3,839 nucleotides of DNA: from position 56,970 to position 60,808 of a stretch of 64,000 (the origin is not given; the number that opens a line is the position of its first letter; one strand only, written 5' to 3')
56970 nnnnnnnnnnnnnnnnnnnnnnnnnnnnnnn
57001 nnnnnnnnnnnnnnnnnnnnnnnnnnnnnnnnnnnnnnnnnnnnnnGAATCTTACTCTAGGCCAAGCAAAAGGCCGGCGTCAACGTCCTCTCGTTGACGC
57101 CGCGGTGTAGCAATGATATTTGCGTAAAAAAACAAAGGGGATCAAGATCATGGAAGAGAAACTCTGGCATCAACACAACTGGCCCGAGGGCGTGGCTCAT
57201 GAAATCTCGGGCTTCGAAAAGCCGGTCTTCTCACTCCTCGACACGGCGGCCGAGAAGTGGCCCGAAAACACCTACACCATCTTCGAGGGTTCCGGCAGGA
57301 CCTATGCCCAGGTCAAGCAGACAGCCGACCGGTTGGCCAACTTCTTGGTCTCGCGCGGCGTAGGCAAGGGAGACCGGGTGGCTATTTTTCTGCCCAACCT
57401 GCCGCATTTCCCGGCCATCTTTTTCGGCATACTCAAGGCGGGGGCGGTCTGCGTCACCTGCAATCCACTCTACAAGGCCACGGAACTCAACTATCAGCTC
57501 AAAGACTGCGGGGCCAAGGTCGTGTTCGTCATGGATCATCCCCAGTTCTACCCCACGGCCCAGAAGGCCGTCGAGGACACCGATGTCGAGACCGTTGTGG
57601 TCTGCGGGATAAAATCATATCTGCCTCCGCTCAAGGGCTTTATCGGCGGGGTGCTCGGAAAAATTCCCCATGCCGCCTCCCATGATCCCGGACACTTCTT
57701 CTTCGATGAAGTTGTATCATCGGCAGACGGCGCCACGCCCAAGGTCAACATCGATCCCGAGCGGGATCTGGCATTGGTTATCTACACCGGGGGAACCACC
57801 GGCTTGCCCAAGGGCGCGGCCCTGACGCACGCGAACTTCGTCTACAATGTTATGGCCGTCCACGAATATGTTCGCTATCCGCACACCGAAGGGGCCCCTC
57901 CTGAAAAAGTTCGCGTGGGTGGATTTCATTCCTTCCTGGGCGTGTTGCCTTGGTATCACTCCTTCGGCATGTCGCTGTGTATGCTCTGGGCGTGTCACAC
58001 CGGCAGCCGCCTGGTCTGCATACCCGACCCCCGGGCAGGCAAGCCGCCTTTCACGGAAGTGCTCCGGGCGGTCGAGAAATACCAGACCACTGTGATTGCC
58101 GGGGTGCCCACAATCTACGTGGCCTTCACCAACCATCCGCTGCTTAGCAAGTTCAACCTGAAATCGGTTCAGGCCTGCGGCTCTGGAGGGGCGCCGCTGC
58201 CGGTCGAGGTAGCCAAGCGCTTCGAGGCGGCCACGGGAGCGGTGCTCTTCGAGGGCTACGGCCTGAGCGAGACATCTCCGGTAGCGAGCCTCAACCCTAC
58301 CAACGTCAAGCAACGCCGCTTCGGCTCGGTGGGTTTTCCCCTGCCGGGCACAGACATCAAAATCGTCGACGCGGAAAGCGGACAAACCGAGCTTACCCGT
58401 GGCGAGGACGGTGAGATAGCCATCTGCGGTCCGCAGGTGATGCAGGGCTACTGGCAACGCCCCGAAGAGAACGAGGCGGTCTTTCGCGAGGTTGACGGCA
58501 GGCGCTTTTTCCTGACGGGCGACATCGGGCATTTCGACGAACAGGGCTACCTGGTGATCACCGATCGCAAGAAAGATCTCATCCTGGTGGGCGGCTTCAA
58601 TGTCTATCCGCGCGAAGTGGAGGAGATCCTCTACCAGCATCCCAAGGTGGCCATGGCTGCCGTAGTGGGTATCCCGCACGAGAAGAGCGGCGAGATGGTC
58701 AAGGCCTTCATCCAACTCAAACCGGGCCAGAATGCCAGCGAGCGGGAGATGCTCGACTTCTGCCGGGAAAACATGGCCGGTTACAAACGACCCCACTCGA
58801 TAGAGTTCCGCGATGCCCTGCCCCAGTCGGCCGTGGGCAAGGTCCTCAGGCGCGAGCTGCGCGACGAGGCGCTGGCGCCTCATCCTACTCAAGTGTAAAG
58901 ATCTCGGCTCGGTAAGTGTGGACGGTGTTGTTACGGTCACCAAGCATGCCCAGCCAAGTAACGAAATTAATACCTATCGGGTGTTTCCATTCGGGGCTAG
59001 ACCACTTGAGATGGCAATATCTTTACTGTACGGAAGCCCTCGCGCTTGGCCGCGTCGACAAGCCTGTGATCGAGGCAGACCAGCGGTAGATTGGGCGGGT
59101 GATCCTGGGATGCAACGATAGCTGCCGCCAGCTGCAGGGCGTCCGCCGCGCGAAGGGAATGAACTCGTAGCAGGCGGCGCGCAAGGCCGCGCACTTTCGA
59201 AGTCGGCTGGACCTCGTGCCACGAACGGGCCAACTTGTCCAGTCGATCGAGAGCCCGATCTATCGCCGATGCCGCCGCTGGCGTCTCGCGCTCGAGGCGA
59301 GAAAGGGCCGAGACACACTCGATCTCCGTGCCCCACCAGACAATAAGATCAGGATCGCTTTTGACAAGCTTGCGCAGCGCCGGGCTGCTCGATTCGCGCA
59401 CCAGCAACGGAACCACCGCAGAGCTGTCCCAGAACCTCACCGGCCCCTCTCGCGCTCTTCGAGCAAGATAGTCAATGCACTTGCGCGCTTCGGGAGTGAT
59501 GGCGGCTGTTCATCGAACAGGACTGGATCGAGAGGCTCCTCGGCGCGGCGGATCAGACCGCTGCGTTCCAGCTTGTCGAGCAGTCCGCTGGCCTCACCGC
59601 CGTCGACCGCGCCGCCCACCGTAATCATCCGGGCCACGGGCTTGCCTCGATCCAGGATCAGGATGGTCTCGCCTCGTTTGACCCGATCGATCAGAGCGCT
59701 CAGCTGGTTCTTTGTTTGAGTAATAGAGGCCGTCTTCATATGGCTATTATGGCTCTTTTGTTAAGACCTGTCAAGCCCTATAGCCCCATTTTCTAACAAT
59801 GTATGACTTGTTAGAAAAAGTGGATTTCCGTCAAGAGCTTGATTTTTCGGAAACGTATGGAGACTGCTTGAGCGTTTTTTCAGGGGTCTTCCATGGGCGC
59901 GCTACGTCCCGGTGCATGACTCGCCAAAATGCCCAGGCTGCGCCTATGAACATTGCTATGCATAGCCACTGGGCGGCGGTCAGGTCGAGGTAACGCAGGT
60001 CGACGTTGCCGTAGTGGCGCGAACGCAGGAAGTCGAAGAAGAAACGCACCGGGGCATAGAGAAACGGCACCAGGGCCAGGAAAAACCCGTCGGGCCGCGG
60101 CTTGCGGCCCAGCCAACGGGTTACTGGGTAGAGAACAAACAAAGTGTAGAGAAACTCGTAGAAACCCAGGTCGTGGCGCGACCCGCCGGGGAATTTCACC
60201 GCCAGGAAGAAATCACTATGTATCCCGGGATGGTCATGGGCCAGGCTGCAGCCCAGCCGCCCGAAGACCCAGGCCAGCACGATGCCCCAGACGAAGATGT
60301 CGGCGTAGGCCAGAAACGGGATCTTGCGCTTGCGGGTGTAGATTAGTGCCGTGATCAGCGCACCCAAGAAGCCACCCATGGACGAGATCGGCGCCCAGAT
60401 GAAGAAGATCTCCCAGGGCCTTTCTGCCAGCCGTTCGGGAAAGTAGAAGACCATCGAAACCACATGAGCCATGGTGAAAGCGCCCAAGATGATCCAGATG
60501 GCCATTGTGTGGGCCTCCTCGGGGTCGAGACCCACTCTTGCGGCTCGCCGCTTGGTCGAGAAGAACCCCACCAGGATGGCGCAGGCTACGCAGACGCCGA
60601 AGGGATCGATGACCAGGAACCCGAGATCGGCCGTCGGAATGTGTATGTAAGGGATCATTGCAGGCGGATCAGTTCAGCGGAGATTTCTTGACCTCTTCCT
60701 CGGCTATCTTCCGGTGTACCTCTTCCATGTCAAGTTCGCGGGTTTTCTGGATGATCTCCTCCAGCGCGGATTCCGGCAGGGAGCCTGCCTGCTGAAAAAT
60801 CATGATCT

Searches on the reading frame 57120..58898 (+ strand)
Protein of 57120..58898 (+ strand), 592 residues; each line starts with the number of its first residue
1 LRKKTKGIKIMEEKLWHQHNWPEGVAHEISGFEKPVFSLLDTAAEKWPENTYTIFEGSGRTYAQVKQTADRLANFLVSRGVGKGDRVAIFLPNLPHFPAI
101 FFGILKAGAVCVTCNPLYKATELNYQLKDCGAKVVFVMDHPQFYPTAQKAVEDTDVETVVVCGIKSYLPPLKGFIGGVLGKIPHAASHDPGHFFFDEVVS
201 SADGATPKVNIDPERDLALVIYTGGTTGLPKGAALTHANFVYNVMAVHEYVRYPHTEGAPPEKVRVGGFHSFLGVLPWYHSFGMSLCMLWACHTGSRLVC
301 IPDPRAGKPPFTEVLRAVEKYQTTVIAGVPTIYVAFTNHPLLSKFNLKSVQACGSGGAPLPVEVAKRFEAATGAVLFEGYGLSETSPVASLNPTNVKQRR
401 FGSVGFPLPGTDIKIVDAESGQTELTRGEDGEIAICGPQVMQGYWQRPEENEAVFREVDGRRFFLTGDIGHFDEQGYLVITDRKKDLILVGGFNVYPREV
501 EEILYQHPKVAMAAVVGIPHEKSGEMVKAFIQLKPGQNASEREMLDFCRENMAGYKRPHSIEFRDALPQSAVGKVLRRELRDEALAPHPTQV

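Call 21: search_protein_families(library=pfam, proteins=[window:57120-58898:+], max_evalue=0.001)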
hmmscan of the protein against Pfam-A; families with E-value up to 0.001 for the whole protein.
window:57120-58898:+ (592 aa): 2 families
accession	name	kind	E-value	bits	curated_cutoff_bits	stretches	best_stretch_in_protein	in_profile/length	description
PF00501.34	AMP-binding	-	6.4e-96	321.9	29.9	1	41-445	2-384/384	AMP-binding enzyme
PF13193.12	AMP-binding_C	-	4.3e-20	72.8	24.5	1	499-574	1-76/76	AMP-binding enzyme C-terminal domain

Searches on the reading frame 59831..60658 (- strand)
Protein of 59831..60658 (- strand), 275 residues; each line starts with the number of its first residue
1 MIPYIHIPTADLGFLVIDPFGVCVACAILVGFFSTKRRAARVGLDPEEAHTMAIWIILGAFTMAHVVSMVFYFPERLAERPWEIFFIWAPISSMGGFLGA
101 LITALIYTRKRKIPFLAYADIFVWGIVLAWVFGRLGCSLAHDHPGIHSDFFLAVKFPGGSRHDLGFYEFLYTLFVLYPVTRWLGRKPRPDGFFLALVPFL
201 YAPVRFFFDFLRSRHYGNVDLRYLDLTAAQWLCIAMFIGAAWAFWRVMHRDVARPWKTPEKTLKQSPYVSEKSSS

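Call 21: search_protein_families(library=pfam, proteins=[window:59831-60658:-], max_evalue=0.001)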
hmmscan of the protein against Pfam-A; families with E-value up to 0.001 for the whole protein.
window:59831-60658:- (275 aa): 1 family
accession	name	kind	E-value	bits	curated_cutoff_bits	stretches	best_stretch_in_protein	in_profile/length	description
PF01790.23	LGT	-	6.5e-34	117.7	24.9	1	12-245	6-239/240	Prolipoprotein diacylglyceryl transferase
